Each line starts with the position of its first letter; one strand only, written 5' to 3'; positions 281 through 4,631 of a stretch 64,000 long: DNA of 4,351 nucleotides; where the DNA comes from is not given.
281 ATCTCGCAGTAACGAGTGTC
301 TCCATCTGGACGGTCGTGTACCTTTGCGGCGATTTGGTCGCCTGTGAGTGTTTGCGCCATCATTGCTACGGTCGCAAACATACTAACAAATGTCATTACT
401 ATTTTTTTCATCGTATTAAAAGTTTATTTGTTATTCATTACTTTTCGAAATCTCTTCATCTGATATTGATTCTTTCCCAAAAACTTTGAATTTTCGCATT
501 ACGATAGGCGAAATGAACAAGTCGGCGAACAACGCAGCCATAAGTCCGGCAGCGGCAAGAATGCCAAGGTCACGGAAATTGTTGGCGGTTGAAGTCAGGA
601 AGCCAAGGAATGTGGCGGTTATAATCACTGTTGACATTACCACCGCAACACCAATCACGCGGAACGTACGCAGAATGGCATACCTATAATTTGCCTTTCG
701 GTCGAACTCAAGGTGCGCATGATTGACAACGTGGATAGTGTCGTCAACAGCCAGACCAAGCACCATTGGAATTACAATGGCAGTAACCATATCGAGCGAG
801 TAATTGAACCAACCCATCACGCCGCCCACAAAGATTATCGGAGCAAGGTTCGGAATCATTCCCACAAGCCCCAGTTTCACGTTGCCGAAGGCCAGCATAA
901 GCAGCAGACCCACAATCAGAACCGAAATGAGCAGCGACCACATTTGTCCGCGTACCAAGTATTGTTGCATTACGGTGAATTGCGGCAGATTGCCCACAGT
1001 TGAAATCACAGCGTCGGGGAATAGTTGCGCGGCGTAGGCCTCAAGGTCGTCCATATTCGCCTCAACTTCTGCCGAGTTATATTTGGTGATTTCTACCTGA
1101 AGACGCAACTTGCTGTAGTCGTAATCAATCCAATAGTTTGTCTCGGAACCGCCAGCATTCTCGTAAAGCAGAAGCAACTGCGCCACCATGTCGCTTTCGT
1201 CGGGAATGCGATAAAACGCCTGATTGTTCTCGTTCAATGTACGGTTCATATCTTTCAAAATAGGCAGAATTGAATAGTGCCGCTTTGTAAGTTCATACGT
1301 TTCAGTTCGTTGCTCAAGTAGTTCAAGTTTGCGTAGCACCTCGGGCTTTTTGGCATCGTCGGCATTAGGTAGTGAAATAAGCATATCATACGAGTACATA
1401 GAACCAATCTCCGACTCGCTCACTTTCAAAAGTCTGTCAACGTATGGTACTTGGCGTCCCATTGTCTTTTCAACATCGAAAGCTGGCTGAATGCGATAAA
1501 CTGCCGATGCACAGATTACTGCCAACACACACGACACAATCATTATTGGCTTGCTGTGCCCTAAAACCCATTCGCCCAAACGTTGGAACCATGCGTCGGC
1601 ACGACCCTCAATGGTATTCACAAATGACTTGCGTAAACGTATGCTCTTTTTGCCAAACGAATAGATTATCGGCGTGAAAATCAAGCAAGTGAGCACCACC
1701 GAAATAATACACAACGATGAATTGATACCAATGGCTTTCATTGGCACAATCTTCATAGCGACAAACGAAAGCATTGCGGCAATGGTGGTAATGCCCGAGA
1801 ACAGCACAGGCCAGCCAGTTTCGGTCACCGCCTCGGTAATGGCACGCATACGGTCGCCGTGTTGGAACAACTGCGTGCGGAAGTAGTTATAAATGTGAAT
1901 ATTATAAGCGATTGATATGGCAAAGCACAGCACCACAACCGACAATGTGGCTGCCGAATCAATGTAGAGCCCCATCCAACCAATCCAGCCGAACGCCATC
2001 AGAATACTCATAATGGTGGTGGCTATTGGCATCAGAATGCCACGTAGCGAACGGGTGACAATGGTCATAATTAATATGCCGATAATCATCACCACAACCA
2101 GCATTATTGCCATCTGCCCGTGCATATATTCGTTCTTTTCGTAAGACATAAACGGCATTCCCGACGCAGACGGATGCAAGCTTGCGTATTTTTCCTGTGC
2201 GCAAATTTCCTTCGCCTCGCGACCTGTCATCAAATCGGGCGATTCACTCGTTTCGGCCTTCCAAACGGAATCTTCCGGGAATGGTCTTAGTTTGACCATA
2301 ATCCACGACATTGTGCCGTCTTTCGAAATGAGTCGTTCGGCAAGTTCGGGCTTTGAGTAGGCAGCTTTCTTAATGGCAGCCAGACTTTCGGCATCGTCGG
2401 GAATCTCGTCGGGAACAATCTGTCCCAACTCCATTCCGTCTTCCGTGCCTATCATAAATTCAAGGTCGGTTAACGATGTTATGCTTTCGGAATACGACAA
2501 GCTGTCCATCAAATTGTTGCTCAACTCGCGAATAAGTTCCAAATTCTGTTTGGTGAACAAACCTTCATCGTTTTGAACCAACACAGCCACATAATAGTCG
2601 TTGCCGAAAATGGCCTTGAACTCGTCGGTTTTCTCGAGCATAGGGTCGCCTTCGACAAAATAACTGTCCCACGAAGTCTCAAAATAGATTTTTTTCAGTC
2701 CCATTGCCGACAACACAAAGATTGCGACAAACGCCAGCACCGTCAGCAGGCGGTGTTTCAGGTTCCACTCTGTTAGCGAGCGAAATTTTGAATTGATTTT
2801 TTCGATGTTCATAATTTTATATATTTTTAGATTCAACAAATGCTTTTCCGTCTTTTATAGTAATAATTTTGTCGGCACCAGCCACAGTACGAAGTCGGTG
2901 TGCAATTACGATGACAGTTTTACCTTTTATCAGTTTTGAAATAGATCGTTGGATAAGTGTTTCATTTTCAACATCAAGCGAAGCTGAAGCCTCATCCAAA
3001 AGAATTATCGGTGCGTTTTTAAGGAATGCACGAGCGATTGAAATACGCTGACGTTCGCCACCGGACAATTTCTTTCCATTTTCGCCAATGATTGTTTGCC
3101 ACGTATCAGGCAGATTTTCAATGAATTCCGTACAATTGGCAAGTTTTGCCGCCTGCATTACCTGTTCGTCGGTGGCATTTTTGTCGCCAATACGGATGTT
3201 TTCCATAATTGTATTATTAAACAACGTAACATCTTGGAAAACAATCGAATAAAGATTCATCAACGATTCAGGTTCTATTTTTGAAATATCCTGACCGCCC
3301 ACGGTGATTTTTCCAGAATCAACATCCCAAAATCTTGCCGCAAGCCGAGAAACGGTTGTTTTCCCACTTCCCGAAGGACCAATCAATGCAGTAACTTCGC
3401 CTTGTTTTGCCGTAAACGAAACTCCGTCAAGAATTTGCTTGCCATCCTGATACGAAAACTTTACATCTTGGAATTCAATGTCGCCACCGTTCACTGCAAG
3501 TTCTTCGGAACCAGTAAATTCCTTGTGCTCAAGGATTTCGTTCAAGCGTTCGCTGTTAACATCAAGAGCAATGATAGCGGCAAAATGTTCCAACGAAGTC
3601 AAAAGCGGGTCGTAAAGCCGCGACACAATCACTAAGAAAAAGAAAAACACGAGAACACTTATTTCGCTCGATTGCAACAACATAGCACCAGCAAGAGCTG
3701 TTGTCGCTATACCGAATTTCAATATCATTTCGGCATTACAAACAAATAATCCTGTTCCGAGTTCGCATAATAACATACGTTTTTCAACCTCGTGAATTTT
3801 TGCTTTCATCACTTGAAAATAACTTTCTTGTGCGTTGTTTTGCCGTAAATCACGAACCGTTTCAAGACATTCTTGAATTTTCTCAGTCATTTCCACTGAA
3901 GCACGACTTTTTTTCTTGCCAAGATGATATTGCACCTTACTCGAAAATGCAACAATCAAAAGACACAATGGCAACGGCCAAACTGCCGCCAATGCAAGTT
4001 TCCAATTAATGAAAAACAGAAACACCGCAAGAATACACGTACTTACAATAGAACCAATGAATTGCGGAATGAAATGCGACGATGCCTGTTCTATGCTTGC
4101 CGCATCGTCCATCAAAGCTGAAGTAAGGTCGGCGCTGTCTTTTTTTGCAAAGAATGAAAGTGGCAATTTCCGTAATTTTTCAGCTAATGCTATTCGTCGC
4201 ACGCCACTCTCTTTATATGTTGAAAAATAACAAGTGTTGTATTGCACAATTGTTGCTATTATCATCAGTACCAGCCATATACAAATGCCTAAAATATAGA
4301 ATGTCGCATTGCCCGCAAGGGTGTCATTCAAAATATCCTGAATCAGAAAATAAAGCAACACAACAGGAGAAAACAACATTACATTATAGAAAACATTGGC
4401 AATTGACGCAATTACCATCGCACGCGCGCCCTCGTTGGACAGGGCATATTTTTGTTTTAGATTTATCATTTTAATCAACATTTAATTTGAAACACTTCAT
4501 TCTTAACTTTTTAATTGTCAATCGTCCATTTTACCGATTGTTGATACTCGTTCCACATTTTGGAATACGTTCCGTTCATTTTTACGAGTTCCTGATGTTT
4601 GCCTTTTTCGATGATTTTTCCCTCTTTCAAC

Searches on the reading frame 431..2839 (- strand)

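Call 40: search_protein_families(library=pfam, proteins=[window:431-2839:-], max_evalue=0.00001)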
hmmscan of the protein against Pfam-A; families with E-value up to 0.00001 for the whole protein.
window:431-2839:- (802 aa): 2 families
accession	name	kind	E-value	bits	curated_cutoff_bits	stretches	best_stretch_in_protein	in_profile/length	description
PF03176.21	MMPL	-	4.8e-36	124.8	20.5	2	101-426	48-327/333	MMPL family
PF00873.25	ACR_tran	-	6.8e-08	31.1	28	1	633-780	334-485/1021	AcrB/AcrD/AcrF family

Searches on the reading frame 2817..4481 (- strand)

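Call 40: search_protein_families(library=pfam, proteins=[window:2817-4481:-], max_evalue=0.00001)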
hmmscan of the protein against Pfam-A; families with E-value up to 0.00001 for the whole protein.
window:2817-4481:- (554 aa): 3 families
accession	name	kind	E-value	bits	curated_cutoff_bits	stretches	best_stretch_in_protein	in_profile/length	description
PF00005.33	ABC_tran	-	1.3e-30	107.3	25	1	351-499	1-136/137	ABC transporter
PF00664.28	ABC_membrane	-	5.1e-19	69.4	28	1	36-289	16-270/274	ABC transporter transmembrane region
PF02463.25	SMC_N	-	2.5e-11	43.9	40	1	453-544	135-213/220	RecF/RecN/SMC N terminal domain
